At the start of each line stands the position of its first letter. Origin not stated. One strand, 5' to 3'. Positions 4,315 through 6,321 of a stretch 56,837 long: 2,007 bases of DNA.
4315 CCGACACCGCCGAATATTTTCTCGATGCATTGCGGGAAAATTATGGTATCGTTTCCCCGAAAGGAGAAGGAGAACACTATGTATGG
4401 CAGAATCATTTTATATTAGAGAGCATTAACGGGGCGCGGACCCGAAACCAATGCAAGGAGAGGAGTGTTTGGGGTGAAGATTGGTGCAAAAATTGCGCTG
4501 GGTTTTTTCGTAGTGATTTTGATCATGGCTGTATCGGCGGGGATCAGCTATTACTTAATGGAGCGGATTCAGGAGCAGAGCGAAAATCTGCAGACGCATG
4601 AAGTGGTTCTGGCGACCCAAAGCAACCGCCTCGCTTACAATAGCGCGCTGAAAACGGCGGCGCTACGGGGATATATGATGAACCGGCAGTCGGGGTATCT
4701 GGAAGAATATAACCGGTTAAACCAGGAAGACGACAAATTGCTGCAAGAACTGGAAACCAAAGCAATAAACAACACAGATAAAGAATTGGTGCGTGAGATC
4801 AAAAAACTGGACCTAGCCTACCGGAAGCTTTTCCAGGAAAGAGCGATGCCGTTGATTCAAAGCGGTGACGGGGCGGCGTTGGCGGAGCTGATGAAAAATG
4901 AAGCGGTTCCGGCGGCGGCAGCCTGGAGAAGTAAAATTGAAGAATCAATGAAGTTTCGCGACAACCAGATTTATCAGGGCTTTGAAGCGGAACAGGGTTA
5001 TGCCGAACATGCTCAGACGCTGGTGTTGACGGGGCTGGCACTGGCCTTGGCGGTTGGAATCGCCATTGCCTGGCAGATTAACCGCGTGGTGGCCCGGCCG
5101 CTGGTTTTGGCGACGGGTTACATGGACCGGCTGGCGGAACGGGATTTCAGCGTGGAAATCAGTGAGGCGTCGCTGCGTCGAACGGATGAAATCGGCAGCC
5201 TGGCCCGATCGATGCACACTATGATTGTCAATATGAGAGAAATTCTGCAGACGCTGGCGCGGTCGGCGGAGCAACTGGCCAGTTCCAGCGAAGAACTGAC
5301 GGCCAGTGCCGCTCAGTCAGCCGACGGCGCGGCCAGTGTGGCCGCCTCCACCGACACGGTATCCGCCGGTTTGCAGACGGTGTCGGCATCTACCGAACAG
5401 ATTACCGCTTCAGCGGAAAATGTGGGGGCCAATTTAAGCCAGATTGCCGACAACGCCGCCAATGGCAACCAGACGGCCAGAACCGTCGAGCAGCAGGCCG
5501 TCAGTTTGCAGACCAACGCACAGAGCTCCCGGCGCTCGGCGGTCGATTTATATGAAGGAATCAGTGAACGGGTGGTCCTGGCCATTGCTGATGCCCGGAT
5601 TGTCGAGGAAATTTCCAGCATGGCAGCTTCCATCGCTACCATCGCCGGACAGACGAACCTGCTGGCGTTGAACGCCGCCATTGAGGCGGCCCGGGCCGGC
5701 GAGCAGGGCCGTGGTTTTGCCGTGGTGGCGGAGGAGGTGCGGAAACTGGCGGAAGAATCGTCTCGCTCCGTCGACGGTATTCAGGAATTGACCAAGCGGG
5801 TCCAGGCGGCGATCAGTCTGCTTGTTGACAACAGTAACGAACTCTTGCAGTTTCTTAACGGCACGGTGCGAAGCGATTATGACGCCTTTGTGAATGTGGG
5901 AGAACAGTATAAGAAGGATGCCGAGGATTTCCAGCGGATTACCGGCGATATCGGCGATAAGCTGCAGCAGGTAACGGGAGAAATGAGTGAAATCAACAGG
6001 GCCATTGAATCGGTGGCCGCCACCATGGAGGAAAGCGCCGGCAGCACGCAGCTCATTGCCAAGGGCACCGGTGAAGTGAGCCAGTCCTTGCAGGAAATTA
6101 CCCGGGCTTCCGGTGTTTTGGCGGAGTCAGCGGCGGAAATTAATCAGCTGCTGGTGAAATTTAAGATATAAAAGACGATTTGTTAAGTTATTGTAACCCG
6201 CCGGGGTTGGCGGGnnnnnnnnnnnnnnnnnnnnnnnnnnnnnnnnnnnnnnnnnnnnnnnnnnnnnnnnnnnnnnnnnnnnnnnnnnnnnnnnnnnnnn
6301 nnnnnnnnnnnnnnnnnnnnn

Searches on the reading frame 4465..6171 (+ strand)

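Call 75: search_protein_families(library=pfam, proteins=[window:4465-6171:+], max_evalue=0.00001)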
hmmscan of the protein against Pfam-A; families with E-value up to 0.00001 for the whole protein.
window:4465-6171:+ (568 aa): 2 families
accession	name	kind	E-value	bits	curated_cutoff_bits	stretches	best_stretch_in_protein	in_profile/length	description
PF00015.26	MCPsignal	-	2.6e-30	105.9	34.6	1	351-523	31-160/172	Methyl-accepting chemotaxis protein (MCP) signalling domain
PF12729.13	4HB_MCP_1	-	4.3e-13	49.6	27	1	4-164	2-165/181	Four helix bundle sensory module for signal transduction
